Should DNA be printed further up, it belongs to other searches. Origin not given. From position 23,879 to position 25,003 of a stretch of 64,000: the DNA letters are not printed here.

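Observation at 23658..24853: Translationally coupled gene pair of unknown family riding with the R-M module (274 aa with acidic tail, plus 124 aa)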

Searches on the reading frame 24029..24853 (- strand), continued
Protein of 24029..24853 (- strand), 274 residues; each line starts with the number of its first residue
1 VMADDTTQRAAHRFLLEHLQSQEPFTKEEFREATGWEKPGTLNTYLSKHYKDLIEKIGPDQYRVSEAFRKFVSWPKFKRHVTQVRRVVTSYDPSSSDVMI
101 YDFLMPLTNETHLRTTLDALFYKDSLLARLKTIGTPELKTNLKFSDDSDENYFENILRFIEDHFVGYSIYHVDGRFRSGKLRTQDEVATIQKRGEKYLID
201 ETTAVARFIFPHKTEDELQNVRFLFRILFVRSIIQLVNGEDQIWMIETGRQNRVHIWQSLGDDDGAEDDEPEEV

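Call 25: search_protein_families(library=pfam, proteins=[P0361, P0281, P0283, P0319, P0371, P0346, P0065], max_evalue=0.01)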
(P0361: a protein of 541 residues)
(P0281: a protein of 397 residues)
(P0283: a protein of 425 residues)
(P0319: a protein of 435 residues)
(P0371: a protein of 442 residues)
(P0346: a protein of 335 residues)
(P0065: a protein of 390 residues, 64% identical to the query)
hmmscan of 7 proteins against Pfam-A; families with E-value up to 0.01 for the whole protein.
P0361 (541 aa): 0 families

P0281 (397 aa): 0 families

P0283 (425 aa): 0 families

P0319 (435 aa): 0 families

P0371 (442 aa): 0 families

P0346 (335 aa): 0 families

P0065 (390 aa): 0 families

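Call 26: fold_search(model_id=the predicted structure, library=pdb)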
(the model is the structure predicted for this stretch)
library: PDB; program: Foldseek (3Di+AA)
matches with E <= 10: 1262; with E <= 0.001: 0
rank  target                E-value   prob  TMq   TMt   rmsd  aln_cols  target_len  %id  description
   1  8iqh_G                4.3e-03  0.35  0.17  0.07  21.3       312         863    9  Structure of Full-Length AsfvPrimPol in Apo-Form (released 2023-07-26)
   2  8iqh_M                5.2e-03  0.30  0.17  0.06  22.3       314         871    9  Structure of Full-Length AsfvPrimPol in Apo-Form (released 2023-07-26)
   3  2op5_C                5.5e-03  0.94  0.21  0.40   9.7       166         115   10  CRYSTAL STRUCTURE OF A DIMERIC FERREDOXIN-LIKE PROTEIN (JCVI_PEP_1096672785533) FROM UNCULTURED MARINE ORGANISM AT 2.2 (released 2007-02-06)
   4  6zm9                  9.4e-03  0.98  0.25  0.45  12.1       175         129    9  PHAGE SAM LYASE IN COMPLEX WITH S-METHYL-5'-THIOADENOSINE (released 2021-02-24)
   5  8u7l_A                1.4e-02  0.23  0.17  0.04  19.9       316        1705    9  Cryo-EM structure of LRRK2 bound to type II inhibitor GZD824 (released 2024-01-31)
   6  3dlj_B                1.5e-02  0.41  0.18  0.12  16.1       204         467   13  Crystal structure of human carnosine dipeptidase 1 (released 2008-08-19)
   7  4mmo_B                1.6e-02  0.30  0.15  0.12  16.3       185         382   11  The crystal structure of a M20 family metallo-carboxypeptidase Sso-CP2 from Sulfolobus solfataricus (released 2014-10-15)
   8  8iqh_D                1.7e-02  0.23  0.17  0.07  20.6       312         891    9  Structure of Full-Length AsfvPrimPol in Apo-Form (released 2023-07-26)
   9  2zof_A                1.8e-02  0.30  0.17  0.11  14.5       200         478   10  Crystal structure of mouse carnosinase CN2 complexed with MN and bestatin (released 2008-06-10)
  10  2okq_A                1.9e-02  0.80  0.23  0.39  10.2       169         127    8  Crystal structure of unknown conserved ybaA protein from Shigella flexneri (released 2007-02-06)
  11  7bio_A                2.4e-02  0.84  0.20  0.43   9.9       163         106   12  Crystal structure of monooxygenase RslO4 from Streptomyces bottropensis (released 2021-01-20)
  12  4pya                  2.9e-02  0.35  0.17  0.26   9.3       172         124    6  MoaC K51A in complex with 3',8-cH2GTP (released 2015-04-29)
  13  2o0y_D                2.9e-02  0.20  0.17  0.18  21.5       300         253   10  Crystal structure of putative transcriptional regulator RHA1_ro06953 (IclR-family) from Rhodococcus sp. (released 2006-12-26)
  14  2od6_A                3.2e-02  0.72  0.21  0.41  10.1       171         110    9  Crystal structure of a dimeric ferredoxin-like protein (jcvi_pep_1096682647733) from uncultured marine organism at 1.8 (released 2007-01-23)
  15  5tjj_A                3.7e-02  0.30  0.20  0.21  20.5       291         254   11  Crystal structure of IcIR transcriptional regulator from Alicyclobacillus acidocaldarius (released 2016-10-26)
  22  6znb                  5.2e-02  0.91  0.27  0.51   5.9       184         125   10  PHAGE SAM LYASE IN APO STATE (released 2021-02-24)
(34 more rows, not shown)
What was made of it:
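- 24572..24853 (-): A N-terminal domain (residues 1-94): basic (pI 9.3), winged-helix-like. Foldseek Z-alpha hit, probability 0.99 (call 26).
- On Phage SAM lyase family: Fold-level hits to 6zm9 and 6znb have TM 0.45-0.51 (call 26).
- The closest solved fold is phage SAM lyase (6zm9 probability 0.98, 6znb probability 0.91; call 26).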

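Call 29: search_protein_families(library=pfam, proteins=[L015:4667-5566:+, L015:5582-5986:+, L017:4676-5599:+, L025:997-1920:-, L025:1907-2857:-, L030:2818-3837:+, L034:4901-5431:+, L034:3667-4770:-, L034:7005-7301:+, L036:6493-7629:+], max_evalue=0.001)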
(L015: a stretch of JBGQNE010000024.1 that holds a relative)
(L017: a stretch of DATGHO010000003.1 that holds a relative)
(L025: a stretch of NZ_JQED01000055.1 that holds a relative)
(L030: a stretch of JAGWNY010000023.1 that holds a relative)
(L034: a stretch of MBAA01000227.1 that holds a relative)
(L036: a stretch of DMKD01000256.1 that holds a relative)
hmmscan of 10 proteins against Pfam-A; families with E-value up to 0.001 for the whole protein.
L015:4667-5566:+ (299 aa): 2 families
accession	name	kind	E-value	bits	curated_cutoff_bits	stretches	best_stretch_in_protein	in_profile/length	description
PF01555.25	N6_N4_Mtase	-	1.6e-58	198.7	26.7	1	53-265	1-217/221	DNA methylase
PF01170.24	UPF0020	-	0.00076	19.7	22.3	0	224-247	23-47/197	RMKL-like, methyltransferase domain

L015:5582-5986:+ (134 aa): 1 family
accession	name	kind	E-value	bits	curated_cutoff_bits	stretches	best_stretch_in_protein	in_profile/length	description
PF20472.4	PDDEXK_11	-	7.5e-16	58.6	23.7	1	9-108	4-114/145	PD-(D/E)XK nuclease superfamily domain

L017:4676-5599:+ (307 aa): 2 families
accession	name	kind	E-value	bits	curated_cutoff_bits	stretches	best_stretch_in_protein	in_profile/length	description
PF01555.25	N6_N4_Mtase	-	3.6e-57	194.3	26.7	1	57-270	1-218/221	DNA methylase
PF03602.21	Cons_hypoth95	-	8.9e-05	22.7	24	0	230-272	38-81/182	Conserved hypothetical protein 95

L025:997-1920:- (307 aa): 1 family
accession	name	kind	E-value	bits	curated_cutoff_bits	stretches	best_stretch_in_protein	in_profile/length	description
PF00078.32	RVT_1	-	2.4e-21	76.8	29.6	1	34-236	1-204/205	Reverse transcriptase (RNA-dependent DNA polymerase)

L025:1907-2857:- (316 aa): 0 families

L030:2818-3837:+ (339 aa): 1 family
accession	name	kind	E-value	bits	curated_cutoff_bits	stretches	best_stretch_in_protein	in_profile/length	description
PF01555.25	N6_N4_Mtase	-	2.4e-59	201.4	26.7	1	92-321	2-220/221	DNA methylase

L034:4901-5431:+ (176 aa): 0 families

L034:3667-4770:- (367 aa): 1 family
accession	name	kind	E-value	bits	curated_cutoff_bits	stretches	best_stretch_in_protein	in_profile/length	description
PF01555.25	N6_N4_Mtase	-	1.4e-36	127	26.7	1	35-256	1-213/221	DNA methylase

L034:7005-7301:+ (98 aa): 0 families

L036:6493-7629:+ (378 aa): 1 family
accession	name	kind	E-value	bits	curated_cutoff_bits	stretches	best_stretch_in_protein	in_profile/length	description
PF02277.22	DBI_PRT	-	3.1e-127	424.8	22.6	1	37-374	1-329/329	Phosphoribosyltransferase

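Call 30: search_protein_families(library=pfam, proteins=[L038:4355-5827:-, L038:6641-7183:-, L040:684-1610:-, L040:2393-2818:-, L042:1696-2982:+, L042:3060-3872:+, L043:4248-5216:+, L043:6848-7912:-, L043:5489-5887:-, L036:4936-5322:+], max_evalue=0.001)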
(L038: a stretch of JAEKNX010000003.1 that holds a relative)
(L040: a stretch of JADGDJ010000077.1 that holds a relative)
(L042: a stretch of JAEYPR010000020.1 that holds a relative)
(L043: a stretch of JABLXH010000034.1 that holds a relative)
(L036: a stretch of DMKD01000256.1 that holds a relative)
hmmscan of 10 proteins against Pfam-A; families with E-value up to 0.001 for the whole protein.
L038:4355-5827:- (490 aa): 0 families

L038:6641-7183:- (180 aa): 0 families

L040:684-1610:- (308 aa): 2 families
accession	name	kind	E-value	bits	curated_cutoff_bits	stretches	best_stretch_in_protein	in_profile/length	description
PF02558.23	ApbA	-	4.1e-42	143.8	22.2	1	4-150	2-149/150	Ketopantoate reductase PanE/ApbA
PF08546.17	ApbA_C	-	1.4e-24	87.3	22.7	1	176-293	1-119/125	Ketopantoate reductase PanE/ApbA C terminal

L040:2393-2818:- (141 aa): 2 families
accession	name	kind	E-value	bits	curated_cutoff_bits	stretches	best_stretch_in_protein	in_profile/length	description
PF06983.19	3-dmu-9_3-mt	-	5.9e-08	33.7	24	1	7-136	6-115/116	3-demethylubiquinone-9 3-methyltransferase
PF00903.31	Glyoxalase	-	1.2e-06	29.4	20.6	1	10-136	8-121/121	Glyoxalase/Bleomycin resistance protein/Dioxygenase superfamily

L042:1696-2982:+ (428 aa): 3 families
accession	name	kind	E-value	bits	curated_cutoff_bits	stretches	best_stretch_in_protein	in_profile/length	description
PF13353.11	Fer4_12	-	2.7e-07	31.4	22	1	67-164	9-109/137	4Fe-4S single cluster domain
PF04055.27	Radical_SAM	-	2.7e-07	31.3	29.5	1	69-188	3-122/166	Radical SAM superfamily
PF12836.13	HHH_3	-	0.00054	20.4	27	0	331-373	5-46/65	Helix-hairpin-helix motif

L042:3060-3872:+ (270 aa): 1 family
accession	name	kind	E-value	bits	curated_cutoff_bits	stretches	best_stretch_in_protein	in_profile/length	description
PF13566.11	DUF4130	-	6.4e-50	169.4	27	1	84-257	3-146/146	Domain of unknown function (DUF4130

L043:4248-5216:+ (322 aa): 4 families
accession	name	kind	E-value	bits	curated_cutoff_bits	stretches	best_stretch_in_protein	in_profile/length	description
PF01370.27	Epimerase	-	9.4e-12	45.3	20.9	1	26-238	2-236/240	NAD dependent epimerase/dehydratase family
PF05368.20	NmrA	-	3.5e-05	24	27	1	25-80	5-67/298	NmrA-like family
PF04321.23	RmlD_sub_bind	-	0.0001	22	27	0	25-264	3-235/287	RmlD substrate binding domain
PF13460.12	NAD_binding_10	-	0.00058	20.2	27.2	0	29-176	1-148/184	NAD(P)H-binding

L043:6848-7912:- (354 aa): 2 families
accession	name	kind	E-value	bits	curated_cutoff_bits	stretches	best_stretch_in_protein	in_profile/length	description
PF01555.25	N6_N4_Mtase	-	9.8e-59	199.4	26.7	1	23-249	2-220/221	DNA methylase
PF18755.6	RAMA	-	7.2e-13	48.9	35.2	1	274-353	17-101/107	Restriction Enzyme Adenine Methylase Associated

L043:5489-5887:- (132 aa): 0 families

L036:4936-5322:+ (128 aa): 2 families
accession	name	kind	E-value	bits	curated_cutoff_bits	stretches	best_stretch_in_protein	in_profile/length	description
PF03188.21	Cytochrom_B561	-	3.3e-06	27.8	23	1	14-104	12-111/137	Eukaryotic cytochrome b561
PF06197.19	DUF998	-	4.4e-05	23.6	30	1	13-116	46-147/184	Protein of unknown function (DUF998)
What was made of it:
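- Closest known: RAMA domain. Same: In L043, where B is absent, the N6_N4 MTase carries a C-terminal RAMA domain (call 30).
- One short form sits next to a radical-SAM gene (L042, call 30).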

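Call 37: search_dna_similar(query=window:24029-24853:-, collection=plasmids, mode=protein, max_evalue=0.001)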
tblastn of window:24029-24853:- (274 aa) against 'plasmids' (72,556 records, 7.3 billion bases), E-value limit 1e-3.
No match.

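Call 38: search_dna_similar(query=window:24029-24853:-, collection=phages, mode=protein, max_evalue=0.001)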
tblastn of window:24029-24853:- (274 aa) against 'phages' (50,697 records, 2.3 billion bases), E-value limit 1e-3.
No match.

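Call 42: search_solved_structures(query=A1, max_evalue=10)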
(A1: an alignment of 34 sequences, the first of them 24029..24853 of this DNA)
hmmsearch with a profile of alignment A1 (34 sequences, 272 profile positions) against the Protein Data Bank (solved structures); distinct sequences matched with E-value up to 10: 5.
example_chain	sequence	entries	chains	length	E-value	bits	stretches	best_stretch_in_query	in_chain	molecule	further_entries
7v6w_F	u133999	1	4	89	0.00025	23.5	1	39-100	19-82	Putative mRNA interferase YoeB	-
7v5y_E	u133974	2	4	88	0.00026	23.5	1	40-100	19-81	Putative mRNA interferase YoeB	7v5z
9wfg_A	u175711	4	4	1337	0.11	14.9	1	162-214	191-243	ABC transporter D family member 1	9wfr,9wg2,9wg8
9wfu_A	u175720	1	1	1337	0.11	14.9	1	162-214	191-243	ABC transporter D family member 1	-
3if2_A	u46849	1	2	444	2.1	10.7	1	144-194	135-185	Aminotransferase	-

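Call 45: search_solved_structures(query=A1, max_evalue=0.01, show_alignments=2)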
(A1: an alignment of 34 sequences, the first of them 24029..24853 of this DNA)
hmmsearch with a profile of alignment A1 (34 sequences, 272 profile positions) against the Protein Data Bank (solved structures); distinct sequences matched with E-value up to 0.01: 2.
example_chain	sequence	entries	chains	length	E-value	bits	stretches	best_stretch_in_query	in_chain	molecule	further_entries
7v6w_F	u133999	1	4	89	0.00025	23.5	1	39-100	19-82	Putative mRNA interferase YoeB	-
7v5y_E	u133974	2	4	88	0.00026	23.5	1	40-100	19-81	Putative mRNA interferase YoeB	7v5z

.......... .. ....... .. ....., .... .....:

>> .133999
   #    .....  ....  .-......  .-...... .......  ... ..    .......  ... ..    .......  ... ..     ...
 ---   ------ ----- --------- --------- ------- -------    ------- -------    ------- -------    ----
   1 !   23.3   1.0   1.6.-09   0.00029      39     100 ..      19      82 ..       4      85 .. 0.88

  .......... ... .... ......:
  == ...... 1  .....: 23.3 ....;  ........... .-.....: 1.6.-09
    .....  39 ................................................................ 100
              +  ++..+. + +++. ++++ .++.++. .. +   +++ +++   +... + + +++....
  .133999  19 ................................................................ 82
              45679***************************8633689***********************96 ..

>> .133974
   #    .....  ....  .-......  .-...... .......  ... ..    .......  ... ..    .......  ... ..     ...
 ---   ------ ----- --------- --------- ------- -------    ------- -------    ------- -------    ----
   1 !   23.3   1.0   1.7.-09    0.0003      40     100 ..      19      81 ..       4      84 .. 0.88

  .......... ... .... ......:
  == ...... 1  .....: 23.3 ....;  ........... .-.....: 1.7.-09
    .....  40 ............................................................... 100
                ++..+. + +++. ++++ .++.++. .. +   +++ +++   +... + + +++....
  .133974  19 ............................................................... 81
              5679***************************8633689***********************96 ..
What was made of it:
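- On Type II toxin-antitoxin (RelE/YoeB-like): There is a single PDB hit at E 2.5e-4 over 62 residues (calls 42, 45).
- There is a weak PDB sequence hit to a YoeB toxin (E 2.5e-4, calls 42, 45).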

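Call 47: search_protein_families(library=pfam, alignment_id=A1, max_evalue=1)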
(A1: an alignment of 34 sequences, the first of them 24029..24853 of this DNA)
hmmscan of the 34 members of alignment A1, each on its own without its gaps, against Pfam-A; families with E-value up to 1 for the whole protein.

A. member 1, window:24029-24853:- (274 aa): 0 families

B. families by the number of members that match (of 34 scanned): 9 families
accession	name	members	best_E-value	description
PF11994.14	DUF3489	3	0.17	Protein of unknown function (DUF3489)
PF18404.7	Glyco_transf_24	2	0.024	Glucosyltransferase 24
PF19710.4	PIK3CG_ABD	2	0.025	PIK3 catalytic subunit gamma adaptor-binding domain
PF04245.18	NA37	1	0.00068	37-kD nucleoid-associated bacterial protein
PF09857.14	YjhX_toxin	1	0.028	Putative toxin of bacterial toxin-antitoxin pair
PF22408.1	PsV_CP_C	1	0.061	PsV, capsid protein, C-terminal domain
PF20766.2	DUF447_C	1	0.11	Protein of unknown function (DUF447)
PF22165.2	SSO1393-like_WHD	1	0.15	SSO1393-like, winged-helix domain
PF05246.16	DUF735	1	0.21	Protein of unknown function (DUF735)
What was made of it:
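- On Type II toxin-antitoxin (RelE/YoeB-like): No RelE/YoeB Pfam hit was found in 34 members (call 47).
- No RelE/YoeB-type Pfam model (YoeB_toxin, ParE) hits any of 34 members; the only toxin-named hit is YjhX_toxin in one member at E 0.028 (call 47).
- Tried and rejected: Rejected: it covers 62 residues only, no RelE/YoeB Pfam hit was found in 34 members (call 47), and AF2 models the region as a winged helix.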

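Call 56: fold_search(model_id=the predicted structure, library=viral)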
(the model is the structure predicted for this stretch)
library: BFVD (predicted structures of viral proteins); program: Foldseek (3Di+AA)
matches with E <= 10: 801; with E <= 0.001: 2
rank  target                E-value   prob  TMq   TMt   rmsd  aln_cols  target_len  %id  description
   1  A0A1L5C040            5.6e-05  1.00  0.28  0.50   9.4       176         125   12  Uncharacterized protein [Aquamicrobium phage P14]
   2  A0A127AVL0            7.7e-04  1.00  0.27  0.55   6.3       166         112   14  Uncharacterized protein [Xanthomonas phage f30-Xaj]
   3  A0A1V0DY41            2.5e-03  0.99  0.26  0.40   6.7       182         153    7  Uncharacterized protein [Dinoroseobacter phage vB_DshS-R5C]
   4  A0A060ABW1            3.4e-03  0.99  0.22  0.42  10.0       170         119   14  Uncharacterized protein [Listeria phage LMSP-25]
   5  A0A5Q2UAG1            4.5e-03  0.99  0.26  0.50   5.9       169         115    8  Uncharacterized protein [Bacteriophage Titan-X]
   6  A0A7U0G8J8            4.8e-03  0.97  0.24  0.42   6.8       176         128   10  (no name in the UniProt tables at hand)
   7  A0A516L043            5.8e-03  0.44  0.16  0.19  22.4       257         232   15  (no name in the UniProt tables at hand)
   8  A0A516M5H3            6.1e-03  0.87  0.23  0.33  19.0       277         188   13  (no name in the UniProt tables at hand)
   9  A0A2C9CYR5            6.5e-03  0.96  0.27  0.40  13.4       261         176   11  Phage protein [Yersinia phage fHe-Yen9-03]
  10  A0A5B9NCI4            9.8e-03  0.97  0.26  0.42   5.7       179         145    8  Uncharacterized protein [Stenotrophomonas phage Ponderosa]
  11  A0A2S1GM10            1.0e-02  0.72  0.20  0.26  17.6       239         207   12  Transcription factor MotA, activation domain [Erwinia phage Cronus]
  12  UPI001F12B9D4         1.8e-02  0.41  0.18  0.11  24.0       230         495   13  (no name look-up for this kind of identifier)
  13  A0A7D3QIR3            2.0e-02  0.33  0.16  0.07  18.9       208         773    8  Nonstructural protein [Parvoviridae sp.]
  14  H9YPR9                2.2e-02  1.00  0.21  0.64   3.8        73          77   18  (no name in the UniProt tables at hand)
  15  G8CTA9                2.2e-02  0.51  0.20  0.29  11.8       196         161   11  (no name in the UniProt tables at hand)
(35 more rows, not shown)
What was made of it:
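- Closest known: Phage SAM lyase. Same: Nearest structural neighbours of A's C-domain (calls 26, 56): five-stranded beta-sheet with flanking helices.
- A has a winged-helix domain followed by a ferredoxin-like domain, a common regulator layout; weak Foldseek hits include IclR, BusR and MotA (calls 26, 56). The best BFVD hits are small phage proteins of similar size (E 5.6e-5; call 56).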

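Call 68: find_related_loci(query=A1, collection=viral_contigs, flank=6000)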
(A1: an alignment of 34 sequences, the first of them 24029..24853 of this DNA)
Query A1 (274 aa) in viral_contigs; peptide patterns used: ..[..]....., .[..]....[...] (x = any residue, [..] = any of these).
75 stretches matched a pattern, but none encodes a relative of the query by tblastn (E <= 1e-3).

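Call 69: find_encoding_contigs(protein=P0065, flank=5000, max_places=4)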
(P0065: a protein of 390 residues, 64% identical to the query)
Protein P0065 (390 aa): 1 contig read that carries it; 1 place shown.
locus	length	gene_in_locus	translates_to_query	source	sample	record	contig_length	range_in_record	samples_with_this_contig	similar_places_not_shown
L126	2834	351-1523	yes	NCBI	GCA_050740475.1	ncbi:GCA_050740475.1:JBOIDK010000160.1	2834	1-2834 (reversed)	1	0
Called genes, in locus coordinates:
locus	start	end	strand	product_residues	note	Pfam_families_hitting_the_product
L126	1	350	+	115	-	PF20472:PDDEXK_11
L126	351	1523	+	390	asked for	-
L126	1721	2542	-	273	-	PF04986:Y2_Tnp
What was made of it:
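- P0065 lies in a normal cassette (call 69).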
